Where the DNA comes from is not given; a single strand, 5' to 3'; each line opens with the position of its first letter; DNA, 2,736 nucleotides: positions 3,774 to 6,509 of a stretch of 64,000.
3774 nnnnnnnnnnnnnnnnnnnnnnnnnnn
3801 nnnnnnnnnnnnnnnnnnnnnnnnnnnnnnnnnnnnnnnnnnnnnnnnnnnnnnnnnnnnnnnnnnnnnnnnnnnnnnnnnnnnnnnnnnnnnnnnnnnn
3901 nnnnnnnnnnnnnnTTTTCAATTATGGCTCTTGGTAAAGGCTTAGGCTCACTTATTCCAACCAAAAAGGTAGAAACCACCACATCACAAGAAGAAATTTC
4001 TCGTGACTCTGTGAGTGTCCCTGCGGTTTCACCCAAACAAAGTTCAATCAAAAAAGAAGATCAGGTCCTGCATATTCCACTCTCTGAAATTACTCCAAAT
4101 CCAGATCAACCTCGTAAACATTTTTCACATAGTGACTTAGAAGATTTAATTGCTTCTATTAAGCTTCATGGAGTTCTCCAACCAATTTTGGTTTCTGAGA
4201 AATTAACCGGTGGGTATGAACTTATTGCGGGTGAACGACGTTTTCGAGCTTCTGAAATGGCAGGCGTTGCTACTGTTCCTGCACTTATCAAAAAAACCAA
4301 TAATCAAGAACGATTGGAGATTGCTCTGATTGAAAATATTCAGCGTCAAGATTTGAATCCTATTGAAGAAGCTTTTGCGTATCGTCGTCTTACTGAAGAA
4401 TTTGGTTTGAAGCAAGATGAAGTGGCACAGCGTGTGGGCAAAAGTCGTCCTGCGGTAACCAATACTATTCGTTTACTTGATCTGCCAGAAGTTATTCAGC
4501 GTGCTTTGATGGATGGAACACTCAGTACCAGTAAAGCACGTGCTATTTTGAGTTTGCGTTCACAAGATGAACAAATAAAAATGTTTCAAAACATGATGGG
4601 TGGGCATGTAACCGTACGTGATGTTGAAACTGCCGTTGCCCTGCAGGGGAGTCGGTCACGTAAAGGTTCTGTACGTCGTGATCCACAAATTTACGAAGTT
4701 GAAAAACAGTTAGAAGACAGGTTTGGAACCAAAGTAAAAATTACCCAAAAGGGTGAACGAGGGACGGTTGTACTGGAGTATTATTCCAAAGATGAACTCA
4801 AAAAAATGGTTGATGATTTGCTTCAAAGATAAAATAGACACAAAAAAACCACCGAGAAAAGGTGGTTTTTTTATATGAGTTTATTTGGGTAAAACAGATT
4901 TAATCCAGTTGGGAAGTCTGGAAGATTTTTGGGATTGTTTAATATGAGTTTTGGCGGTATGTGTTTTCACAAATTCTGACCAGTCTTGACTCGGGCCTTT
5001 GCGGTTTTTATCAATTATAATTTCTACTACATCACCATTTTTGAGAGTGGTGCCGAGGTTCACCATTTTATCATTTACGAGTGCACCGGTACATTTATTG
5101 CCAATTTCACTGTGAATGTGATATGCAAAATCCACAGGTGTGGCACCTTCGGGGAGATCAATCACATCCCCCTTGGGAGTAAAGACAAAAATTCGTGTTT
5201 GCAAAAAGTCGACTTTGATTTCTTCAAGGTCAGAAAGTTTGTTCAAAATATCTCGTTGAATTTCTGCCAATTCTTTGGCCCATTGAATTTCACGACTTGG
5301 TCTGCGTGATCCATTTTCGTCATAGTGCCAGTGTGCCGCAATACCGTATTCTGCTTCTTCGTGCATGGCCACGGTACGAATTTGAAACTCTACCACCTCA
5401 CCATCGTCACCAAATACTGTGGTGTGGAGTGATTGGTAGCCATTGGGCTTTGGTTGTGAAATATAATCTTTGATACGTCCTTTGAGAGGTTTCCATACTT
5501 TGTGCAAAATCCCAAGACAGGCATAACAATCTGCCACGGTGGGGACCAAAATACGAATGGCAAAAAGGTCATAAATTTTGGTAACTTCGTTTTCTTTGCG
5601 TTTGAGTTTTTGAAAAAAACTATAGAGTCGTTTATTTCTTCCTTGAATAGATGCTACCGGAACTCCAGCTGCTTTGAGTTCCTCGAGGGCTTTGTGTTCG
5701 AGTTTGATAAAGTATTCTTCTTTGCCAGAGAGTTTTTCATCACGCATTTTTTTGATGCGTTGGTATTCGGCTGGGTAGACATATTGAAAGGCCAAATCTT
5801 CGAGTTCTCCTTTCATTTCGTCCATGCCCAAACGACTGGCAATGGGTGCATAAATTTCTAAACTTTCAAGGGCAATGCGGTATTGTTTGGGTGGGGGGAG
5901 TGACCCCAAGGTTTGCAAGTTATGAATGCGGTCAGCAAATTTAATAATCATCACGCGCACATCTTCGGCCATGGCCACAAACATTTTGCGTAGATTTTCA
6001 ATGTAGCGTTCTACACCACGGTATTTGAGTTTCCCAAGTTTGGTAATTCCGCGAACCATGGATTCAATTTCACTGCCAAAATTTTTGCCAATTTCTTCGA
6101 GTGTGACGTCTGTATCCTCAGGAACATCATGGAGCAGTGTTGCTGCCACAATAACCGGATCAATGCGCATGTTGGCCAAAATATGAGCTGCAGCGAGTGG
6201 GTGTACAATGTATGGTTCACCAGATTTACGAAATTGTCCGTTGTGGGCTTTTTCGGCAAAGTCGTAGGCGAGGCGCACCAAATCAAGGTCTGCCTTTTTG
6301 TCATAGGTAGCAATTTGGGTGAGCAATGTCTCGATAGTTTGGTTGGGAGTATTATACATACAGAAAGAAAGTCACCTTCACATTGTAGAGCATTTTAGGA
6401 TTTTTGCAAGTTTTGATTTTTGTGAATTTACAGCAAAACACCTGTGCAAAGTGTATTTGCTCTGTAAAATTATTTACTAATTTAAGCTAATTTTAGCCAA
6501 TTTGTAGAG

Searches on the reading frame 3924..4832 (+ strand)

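Call 15: search_protein_families(library=pfam, proteins=[window:3924-4832:+])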
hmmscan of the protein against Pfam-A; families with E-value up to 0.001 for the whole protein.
window:3924-4832:+ (302 aa): 3 families
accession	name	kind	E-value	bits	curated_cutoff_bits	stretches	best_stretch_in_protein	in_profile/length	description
PF17762.8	HTH_ParB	-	1.7e-33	115.2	22.6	1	142-239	1-98/102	ParB HTH domain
PF02195.25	ParB_N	-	5.5e-32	110.1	26.3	1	47-140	2-95/95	ParB N-terminal domain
PF23552.2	ParB_C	-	3e-09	36.6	23.8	1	252-296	1-46/50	ParB dimerisation domain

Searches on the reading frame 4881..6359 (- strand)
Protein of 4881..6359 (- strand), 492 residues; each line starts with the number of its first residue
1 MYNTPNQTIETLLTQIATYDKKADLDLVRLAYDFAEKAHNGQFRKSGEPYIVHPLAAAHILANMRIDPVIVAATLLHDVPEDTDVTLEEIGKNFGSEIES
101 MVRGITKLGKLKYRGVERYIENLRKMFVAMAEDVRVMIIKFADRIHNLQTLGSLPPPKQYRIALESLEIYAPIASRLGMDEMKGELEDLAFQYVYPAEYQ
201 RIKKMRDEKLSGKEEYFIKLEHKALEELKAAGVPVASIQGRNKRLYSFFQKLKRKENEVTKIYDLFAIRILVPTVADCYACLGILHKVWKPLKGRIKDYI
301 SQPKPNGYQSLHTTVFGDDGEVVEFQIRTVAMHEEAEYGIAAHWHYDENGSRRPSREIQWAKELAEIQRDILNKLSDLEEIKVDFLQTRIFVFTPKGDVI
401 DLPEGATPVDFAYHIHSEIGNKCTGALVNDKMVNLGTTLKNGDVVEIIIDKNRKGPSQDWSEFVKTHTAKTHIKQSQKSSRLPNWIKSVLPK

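Call 15: search_protein_families(library=pfam, proteins=[window:4881-6359:-])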
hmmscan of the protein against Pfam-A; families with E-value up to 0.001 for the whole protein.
window:4881-6359:- (492 aa): 4 families
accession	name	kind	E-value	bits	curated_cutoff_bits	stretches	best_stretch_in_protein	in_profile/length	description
PF13328.12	HD_4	-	4.5e-44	150.4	27.2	1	31-179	1-155/156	HD domain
PF04607.23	RelA_SpoT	-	4.3e-40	137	27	1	240-350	1-112/113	Region found in RelA / SpoT proteins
PF02824.27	TGS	-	3.3e-25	88.3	22.2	1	390-448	1-59/60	TGS domain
PF01966.28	HD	-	5.3e-09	36.8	22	1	51-147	2-115/116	HD domain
